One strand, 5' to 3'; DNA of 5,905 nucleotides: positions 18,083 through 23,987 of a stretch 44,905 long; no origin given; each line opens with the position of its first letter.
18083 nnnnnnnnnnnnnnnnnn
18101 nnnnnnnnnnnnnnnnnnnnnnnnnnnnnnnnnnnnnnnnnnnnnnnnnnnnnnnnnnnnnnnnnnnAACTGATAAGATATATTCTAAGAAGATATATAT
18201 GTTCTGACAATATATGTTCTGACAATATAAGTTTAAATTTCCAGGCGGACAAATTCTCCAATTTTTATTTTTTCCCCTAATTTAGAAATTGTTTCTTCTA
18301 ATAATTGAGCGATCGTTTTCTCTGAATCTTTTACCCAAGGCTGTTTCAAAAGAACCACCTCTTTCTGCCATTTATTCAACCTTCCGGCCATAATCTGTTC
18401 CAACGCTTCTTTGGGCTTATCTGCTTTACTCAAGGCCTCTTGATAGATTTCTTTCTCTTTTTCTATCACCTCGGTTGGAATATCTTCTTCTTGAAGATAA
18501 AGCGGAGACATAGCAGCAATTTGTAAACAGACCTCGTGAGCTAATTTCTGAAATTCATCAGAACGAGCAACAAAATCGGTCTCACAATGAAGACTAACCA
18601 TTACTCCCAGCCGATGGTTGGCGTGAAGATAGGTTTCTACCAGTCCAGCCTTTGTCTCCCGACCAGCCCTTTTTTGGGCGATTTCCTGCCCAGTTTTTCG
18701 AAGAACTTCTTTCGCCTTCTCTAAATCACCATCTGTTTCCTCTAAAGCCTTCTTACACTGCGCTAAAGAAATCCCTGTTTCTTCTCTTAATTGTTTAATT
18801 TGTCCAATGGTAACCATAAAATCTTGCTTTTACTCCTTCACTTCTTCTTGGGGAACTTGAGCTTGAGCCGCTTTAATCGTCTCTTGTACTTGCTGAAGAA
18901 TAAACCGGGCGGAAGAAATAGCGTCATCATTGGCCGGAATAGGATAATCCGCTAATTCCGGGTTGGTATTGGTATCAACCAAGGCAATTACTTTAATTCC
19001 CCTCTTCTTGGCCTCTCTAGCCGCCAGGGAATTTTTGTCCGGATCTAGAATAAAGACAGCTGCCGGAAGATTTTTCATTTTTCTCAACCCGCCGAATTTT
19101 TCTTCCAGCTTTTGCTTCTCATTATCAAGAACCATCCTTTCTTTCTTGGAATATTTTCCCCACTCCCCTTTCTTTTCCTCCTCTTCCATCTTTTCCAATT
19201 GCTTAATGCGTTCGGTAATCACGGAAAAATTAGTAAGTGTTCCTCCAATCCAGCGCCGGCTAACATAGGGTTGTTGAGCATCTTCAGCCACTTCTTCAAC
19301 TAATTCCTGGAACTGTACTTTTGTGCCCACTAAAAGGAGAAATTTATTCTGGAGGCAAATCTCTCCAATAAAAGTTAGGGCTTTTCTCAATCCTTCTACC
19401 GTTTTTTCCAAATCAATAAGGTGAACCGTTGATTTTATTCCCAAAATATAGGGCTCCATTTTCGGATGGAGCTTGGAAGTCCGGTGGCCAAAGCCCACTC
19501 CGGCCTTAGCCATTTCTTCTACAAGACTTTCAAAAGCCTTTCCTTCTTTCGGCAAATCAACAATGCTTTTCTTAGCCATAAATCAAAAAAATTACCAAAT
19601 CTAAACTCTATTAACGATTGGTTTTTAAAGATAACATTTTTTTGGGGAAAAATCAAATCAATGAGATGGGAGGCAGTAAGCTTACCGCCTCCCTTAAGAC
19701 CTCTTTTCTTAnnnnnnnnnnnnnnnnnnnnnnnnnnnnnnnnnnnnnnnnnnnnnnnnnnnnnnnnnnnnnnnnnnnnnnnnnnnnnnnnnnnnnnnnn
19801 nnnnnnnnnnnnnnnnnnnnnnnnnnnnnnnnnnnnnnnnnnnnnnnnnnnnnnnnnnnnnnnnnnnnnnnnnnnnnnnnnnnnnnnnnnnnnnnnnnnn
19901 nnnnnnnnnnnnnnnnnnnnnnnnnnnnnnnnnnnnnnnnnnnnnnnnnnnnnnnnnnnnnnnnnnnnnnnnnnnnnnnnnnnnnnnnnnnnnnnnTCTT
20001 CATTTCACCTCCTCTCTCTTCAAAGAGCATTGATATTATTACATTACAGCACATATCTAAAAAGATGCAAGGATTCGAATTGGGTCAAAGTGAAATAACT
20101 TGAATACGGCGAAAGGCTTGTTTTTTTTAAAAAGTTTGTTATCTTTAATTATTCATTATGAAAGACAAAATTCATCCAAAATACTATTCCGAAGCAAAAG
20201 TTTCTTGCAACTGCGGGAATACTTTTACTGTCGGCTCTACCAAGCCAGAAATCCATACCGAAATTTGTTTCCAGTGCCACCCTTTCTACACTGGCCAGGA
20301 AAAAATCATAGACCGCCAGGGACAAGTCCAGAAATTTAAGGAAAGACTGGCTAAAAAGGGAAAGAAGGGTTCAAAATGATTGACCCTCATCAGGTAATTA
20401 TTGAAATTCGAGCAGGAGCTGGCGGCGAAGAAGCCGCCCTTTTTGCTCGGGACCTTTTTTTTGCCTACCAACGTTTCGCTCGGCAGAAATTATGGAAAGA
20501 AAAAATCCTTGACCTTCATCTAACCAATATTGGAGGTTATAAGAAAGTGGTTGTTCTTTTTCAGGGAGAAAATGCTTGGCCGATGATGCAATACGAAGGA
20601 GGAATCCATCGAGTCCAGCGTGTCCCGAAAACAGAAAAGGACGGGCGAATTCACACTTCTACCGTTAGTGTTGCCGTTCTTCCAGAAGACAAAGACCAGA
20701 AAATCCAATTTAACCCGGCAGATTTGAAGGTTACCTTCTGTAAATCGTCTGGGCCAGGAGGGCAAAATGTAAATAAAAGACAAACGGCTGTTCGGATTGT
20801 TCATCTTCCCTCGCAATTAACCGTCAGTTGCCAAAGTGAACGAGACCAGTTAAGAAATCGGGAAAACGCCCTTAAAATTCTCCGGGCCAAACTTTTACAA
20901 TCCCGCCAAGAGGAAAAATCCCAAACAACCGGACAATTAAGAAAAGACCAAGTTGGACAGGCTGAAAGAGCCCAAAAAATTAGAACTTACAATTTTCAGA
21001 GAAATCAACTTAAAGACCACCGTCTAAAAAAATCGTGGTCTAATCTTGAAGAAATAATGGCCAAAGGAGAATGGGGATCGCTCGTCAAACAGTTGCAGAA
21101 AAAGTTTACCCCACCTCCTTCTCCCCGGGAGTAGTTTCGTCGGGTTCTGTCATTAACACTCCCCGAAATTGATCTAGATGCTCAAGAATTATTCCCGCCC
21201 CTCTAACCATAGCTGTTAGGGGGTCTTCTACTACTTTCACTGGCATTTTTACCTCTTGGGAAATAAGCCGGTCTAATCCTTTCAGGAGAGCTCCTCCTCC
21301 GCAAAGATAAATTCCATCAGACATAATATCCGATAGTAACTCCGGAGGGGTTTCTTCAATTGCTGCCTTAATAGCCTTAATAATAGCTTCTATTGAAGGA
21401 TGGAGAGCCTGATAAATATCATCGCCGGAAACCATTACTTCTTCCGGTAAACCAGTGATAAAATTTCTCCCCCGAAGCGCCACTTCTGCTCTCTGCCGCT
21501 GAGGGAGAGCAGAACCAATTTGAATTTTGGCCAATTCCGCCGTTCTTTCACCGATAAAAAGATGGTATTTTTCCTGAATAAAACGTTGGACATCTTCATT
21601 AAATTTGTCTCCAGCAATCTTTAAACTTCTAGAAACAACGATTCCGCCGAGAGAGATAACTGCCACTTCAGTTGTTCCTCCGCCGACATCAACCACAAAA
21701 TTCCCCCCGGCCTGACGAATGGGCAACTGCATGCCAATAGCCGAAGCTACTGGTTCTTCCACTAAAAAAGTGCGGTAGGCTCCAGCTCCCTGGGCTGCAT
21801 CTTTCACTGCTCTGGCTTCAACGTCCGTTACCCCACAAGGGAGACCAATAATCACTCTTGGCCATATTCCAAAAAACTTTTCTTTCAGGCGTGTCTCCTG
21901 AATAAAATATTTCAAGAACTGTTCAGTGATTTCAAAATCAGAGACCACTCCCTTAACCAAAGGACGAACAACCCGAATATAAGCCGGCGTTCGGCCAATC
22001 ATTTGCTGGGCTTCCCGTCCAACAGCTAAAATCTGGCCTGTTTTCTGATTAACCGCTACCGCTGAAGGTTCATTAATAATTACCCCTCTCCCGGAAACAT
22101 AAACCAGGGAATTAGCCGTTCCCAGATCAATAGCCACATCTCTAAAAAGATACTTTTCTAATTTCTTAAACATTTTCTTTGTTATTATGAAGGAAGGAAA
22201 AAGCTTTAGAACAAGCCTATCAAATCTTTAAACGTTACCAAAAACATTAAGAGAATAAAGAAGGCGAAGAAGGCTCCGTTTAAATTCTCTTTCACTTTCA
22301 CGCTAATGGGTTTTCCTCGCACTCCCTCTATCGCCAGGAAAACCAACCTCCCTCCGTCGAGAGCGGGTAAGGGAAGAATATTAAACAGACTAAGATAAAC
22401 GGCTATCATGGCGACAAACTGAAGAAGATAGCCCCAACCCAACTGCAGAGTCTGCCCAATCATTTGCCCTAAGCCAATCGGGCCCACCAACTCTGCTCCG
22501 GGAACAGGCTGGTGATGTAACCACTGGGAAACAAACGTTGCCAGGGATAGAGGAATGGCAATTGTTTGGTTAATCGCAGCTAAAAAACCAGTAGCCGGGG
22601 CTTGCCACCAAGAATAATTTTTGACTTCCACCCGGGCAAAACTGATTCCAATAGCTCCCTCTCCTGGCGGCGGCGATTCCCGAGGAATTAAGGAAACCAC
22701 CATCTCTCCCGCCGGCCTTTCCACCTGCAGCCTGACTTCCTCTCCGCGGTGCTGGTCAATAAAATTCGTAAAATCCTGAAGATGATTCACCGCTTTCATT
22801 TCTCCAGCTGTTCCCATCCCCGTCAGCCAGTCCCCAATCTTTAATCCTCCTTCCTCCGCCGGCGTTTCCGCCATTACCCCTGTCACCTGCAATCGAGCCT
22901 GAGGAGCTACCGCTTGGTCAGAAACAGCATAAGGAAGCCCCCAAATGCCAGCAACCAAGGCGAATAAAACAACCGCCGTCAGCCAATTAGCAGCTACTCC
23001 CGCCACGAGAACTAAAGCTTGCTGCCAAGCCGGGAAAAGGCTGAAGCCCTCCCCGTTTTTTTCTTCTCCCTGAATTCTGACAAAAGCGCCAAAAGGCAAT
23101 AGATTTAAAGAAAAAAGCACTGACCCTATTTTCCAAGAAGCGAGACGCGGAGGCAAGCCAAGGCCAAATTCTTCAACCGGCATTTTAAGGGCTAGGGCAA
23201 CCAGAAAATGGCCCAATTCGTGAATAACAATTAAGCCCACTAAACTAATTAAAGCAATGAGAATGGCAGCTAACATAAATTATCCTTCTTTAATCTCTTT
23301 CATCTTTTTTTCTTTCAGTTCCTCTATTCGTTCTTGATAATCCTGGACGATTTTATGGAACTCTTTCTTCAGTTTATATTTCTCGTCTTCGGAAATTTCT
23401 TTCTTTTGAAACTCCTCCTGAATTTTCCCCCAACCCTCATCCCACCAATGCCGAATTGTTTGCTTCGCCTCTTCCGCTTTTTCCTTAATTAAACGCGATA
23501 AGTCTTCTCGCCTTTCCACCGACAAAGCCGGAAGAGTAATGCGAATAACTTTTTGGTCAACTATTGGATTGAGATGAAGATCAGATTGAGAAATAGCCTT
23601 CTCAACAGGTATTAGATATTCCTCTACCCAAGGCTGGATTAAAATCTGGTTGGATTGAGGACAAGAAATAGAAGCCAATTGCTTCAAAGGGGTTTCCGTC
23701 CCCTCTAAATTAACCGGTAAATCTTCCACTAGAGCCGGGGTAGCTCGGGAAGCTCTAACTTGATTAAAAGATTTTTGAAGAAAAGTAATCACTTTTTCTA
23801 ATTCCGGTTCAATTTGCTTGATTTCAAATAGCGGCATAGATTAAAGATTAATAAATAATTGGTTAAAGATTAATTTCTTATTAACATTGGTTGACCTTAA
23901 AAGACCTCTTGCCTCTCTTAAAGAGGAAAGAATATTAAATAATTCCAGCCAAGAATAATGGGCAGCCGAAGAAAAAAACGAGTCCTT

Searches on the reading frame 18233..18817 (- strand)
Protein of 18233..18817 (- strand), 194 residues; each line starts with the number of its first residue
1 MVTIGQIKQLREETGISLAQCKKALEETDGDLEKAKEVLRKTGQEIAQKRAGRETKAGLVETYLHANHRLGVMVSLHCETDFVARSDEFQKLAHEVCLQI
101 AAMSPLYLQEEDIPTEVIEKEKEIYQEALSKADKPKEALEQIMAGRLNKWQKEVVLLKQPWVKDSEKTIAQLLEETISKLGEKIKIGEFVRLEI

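Call 35: search_protein_families(library=pfam, proteins=[window:18233-18817:-], max_evalue=0.001)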
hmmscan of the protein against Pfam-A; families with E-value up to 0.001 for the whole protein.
window:18233-18817:- (194 aa): 3 families
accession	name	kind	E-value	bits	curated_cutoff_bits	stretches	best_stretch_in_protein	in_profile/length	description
PF00889.24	EF_TS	-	1.3e-36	126.5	27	1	33-193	54-201/204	Elongation factor TS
PF25025.1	EF-Ts_N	-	6e-08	33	33.2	1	6-44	16-55/60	Elongation factor Ts, mitochondrial, N-terminal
PF22566.2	UBA_8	-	2.9e-06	27.3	26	1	7-35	7-35/46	UBA-like domain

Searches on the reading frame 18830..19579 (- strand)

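Call 35: search_protein_families(library=pfam, proteins=[window:18830-19579:-], max_evalue=0.001)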
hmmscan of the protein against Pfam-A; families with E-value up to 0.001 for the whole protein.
window:18830-19579:- (249 aa): 1 family
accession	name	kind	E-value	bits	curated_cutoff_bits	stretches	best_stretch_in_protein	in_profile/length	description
PF00318.25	Ribosomal_S2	-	8.2e-76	254.5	26.1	1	24-236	2-214/216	Ribosomal protein S2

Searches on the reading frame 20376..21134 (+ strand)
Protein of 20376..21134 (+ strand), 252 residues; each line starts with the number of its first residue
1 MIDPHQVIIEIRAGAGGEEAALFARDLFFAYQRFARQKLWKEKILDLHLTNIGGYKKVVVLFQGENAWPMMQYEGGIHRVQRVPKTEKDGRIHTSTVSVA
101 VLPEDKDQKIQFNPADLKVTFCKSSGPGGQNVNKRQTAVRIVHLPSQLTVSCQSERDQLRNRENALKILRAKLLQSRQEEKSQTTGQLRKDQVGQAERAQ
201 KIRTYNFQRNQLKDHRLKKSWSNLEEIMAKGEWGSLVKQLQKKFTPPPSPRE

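Call 36: search_protein_families(library=pfam, proteins=[window:20376-21134:+], max_evalue=0.001)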
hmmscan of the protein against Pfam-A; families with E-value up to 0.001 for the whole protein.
window:20376-21134:+ (252 aa): 2 families
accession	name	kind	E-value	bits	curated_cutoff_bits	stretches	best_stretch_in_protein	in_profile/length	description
PF03462.23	PCRF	-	1.5e-38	133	24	1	3-99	98-194/194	PCRF domain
PF00472.26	RF-1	-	9.6e-35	119.5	35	1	108-216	3-116/116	RF-1 domain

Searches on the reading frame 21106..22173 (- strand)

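Call 36: search_protein_families(library=pfam, proteins=[window:21106-22173:-], max_evalue=0.001)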
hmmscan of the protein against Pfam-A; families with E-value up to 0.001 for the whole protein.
window:21106-22173:- (355 aa): 5 families
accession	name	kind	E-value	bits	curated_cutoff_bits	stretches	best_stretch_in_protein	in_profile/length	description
PF06723.19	MreB_Mbl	-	1e-128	429.2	27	1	11-336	2-325/327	MreB/Mbl protein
PF14450.12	FtsA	-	5.3e-12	46.6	31.8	1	160-317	2-112/127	Cell division protein FtsA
PF11104.14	PilM_2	-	3.5e-09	36.5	27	1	283-341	273-330/340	Type IV pilus assembly protein PilM;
PF00012.26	HSP70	-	3.2e-08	32.7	20.6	1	106-203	135-238/599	Hsp70 protein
PF00022.25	Actin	-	2.6e-07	30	27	0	36-202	31-190/410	Actin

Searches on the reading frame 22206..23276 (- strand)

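Call 36: search_protein_families(library=pfam, proteins=[window:22206-23276:-], max_evalue=0.001)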
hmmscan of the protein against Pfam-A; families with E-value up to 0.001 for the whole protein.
window:22206-23276:- (356 aa): 2 families
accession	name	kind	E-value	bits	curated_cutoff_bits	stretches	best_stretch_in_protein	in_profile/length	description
PF02163.28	Peptidase_M50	-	4.1e-48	164.1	27.2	1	8-343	2-221/221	Peptidase family M50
PF17820.7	PDZ_6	-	5.9e-06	26.4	27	1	131-187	2-54/54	PDZ domain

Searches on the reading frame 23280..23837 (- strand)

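Call 36: search_protein_families(library=pfam, proteins=[window:23280-23837:-], max_evalue=0.001)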
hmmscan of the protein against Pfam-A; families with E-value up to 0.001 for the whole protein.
window:23280-23837:- (185 aa): 1 family
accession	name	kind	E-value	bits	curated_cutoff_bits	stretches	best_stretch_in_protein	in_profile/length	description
PF01765.24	RRF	-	2.4e-44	151.5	29.7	1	20-182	1-163/164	Ribosome recycling factor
